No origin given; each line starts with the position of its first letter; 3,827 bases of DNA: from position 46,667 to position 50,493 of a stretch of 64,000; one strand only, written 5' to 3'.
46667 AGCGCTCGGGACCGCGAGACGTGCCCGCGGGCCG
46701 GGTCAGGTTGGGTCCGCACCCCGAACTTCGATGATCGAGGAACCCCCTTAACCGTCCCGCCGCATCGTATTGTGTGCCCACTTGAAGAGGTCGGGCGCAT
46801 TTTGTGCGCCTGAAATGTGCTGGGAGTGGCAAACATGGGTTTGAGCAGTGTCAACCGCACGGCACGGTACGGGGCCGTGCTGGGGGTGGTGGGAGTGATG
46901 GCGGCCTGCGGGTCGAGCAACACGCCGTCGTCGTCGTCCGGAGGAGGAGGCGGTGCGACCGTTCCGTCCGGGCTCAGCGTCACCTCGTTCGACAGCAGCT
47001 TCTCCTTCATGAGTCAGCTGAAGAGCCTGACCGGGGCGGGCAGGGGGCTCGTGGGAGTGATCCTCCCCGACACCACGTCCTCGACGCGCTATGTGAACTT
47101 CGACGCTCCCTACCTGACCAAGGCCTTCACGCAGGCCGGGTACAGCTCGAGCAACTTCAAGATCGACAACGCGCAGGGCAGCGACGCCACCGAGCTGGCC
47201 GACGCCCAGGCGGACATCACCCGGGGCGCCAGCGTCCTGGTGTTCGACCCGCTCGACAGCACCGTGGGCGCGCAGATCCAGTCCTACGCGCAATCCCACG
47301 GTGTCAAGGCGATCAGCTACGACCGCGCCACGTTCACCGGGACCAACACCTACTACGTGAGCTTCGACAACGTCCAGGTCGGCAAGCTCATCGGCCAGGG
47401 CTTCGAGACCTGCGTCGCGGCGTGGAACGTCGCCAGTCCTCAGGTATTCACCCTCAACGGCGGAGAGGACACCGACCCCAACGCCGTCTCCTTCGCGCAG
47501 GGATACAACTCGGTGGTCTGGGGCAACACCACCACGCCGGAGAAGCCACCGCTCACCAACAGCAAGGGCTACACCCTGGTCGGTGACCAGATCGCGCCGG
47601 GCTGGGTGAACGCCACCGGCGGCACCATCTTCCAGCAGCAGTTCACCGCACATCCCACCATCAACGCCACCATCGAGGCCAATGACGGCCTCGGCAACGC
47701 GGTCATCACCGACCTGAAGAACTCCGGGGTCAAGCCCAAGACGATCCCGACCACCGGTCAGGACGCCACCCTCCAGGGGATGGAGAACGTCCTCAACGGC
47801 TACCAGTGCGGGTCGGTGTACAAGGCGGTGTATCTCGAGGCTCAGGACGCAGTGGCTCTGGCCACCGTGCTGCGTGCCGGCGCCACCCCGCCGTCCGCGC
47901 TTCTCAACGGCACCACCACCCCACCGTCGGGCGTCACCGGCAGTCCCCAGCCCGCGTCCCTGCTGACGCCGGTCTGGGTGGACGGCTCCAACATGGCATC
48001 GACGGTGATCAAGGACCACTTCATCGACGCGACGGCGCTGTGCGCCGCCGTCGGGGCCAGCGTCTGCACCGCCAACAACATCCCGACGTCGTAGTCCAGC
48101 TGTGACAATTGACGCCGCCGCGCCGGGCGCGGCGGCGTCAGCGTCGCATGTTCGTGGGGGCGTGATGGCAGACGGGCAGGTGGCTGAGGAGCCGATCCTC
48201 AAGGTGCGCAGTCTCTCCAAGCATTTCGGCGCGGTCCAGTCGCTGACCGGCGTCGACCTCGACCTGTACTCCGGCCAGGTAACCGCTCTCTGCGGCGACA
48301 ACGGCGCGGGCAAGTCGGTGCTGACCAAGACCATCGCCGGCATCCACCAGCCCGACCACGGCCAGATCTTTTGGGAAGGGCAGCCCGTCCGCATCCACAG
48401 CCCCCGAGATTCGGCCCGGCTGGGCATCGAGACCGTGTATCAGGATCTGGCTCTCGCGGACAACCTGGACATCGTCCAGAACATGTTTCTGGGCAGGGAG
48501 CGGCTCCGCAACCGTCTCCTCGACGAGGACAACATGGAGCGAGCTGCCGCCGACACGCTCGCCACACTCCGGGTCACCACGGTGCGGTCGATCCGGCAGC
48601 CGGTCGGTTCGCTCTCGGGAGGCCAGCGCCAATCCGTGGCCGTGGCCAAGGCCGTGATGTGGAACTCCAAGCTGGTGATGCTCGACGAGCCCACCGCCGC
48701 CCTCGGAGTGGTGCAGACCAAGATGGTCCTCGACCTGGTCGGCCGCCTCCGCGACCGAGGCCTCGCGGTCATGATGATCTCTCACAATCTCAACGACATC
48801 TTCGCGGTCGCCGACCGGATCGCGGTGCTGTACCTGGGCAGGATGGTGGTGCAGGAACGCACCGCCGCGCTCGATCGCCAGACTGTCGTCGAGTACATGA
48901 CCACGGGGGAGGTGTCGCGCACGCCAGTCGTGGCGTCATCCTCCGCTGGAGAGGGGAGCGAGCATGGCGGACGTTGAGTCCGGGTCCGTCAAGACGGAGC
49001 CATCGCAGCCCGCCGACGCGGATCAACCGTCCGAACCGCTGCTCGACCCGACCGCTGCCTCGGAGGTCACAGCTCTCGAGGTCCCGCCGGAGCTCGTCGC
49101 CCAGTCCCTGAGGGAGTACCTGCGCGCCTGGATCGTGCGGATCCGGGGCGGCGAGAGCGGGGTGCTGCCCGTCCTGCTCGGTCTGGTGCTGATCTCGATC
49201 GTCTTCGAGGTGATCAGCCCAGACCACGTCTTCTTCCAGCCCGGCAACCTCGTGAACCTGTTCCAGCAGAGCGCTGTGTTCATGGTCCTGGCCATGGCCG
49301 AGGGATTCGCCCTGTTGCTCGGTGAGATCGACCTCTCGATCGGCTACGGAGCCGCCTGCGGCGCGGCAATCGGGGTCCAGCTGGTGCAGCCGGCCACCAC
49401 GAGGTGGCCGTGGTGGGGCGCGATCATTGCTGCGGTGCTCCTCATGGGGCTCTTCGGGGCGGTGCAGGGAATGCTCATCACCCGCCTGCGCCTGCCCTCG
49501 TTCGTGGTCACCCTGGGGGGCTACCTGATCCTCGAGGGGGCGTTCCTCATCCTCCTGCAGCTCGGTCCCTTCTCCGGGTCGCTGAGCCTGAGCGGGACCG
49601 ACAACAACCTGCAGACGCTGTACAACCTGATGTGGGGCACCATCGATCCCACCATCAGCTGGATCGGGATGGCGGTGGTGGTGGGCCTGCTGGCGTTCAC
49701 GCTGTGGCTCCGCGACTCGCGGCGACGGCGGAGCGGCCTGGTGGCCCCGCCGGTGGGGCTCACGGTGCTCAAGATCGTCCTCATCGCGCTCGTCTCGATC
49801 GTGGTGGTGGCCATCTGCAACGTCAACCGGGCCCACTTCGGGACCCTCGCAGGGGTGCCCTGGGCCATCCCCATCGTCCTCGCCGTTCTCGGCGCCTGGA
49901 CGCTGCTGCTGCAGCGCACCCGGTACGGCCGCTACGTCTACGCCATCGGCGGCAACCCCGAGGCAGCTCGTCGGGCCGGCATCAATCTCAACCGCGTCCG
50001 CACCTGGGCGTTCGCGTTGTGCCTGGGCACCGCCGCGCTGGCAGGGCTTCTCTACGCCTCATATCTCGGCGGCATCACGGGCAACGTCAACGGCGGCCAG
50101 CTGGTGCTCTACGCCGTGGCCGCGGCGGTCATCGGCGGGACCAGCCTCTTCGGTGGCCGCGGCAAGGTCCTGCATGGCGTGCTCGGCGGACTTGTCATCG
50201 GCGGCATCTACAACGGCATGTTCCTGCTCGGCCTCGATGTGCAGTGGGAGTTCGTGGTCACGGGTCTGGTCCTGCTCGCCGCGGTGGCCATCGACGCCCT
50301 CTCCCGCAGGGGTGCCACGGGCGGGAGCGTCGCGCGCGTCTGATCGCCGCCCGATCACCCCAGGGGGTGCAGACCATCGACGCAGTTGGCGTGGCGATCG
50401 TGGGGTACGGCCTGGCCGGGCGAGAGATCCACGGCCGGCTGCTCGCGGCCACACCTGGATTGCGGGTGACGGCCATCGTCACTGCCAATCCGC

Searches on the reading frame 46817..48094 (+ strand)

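Call 27: search_protein_families(library=pfam, proteins=[window:46817-48094:+], max_evalue=0.001)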
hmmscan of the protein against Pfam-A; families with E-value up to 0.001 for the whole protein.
window:46817-48094:+ (425 aa): 1 family
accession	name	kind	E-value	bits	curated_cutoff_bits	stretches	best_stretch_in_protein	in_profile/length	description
PF13407.12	Peripla_BP_4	-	7.3e-33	114.6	35.1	1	82-352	3-253/258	Periplasmic binding protein domain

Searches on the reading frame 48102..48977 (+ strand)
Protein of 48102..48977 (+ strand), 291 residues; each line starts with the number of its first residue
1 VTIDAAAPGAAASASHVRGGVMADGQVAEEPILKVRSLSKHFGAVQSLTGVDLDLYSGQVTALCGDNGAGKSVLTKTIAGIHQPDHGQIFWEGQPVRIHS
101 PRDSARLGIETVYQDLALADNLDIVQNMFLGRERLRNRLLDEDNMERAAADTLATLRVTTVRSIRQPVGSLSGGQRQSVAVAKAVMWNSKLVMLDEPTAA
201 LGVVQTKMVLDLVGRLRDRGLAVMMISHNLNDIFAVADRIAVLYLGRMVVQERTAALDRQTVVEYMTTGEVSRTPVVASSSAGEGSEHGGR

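Call 27: search_protein_families(library=pfam, proteins=[window:48102-48977:+], max_evalue=0.001)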
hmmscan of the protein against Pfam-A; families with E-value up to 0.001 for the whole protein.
window:48102-48977:+ (291 aa): 2 families
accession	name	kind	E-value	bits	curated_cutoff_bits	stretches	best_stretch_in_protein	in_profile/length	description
PF00005.33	ABC_tran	-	1e-30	107.5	25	1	48-199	1-137/137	ABC transporter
PF02463.25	SMC_N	-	0.00032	20.6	40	0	57-78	23-44/220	RecF/RecN/SMC N terminal domain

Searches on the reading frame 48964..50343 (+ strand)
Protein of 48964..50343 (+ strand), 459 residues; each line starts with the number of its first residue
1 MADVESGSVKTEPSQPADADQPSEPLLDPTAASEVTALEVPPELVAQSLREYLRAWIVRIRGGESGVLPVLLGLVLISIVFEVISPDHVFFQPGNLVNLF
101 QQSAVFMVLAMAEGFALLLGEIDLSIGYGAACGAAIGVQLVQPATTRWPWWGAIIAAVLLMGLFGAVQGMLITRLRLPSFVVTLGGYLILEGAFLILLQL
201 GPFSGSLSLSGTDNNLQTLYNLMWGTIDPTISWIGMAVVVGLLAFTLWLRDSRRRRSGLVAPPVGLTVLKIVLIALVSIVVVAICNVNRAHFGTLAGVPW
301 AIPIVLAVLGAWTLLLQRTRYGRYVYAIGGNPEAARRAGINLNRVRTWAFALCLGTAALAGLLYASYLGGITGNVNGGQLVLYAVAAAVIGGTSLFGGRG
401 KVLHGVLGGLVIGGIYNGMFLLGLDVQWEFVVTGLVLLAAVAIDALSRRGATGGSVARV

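Call 27: search_protein_families(library=pfam, proteins=[window:48964-50343:+], max_evalue=0.001)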
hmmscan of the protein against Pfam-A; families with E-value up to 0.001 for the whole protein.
window:48964-50343:+ (459 aa): 1 family
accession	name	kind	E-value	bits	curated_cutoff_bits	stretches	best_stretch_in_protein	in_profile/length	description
PF02653.21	BPD_transp_2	-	2.3e-25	89.7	26.8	1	96-441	2-269/269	Branched-chain amino acid transport system / permease component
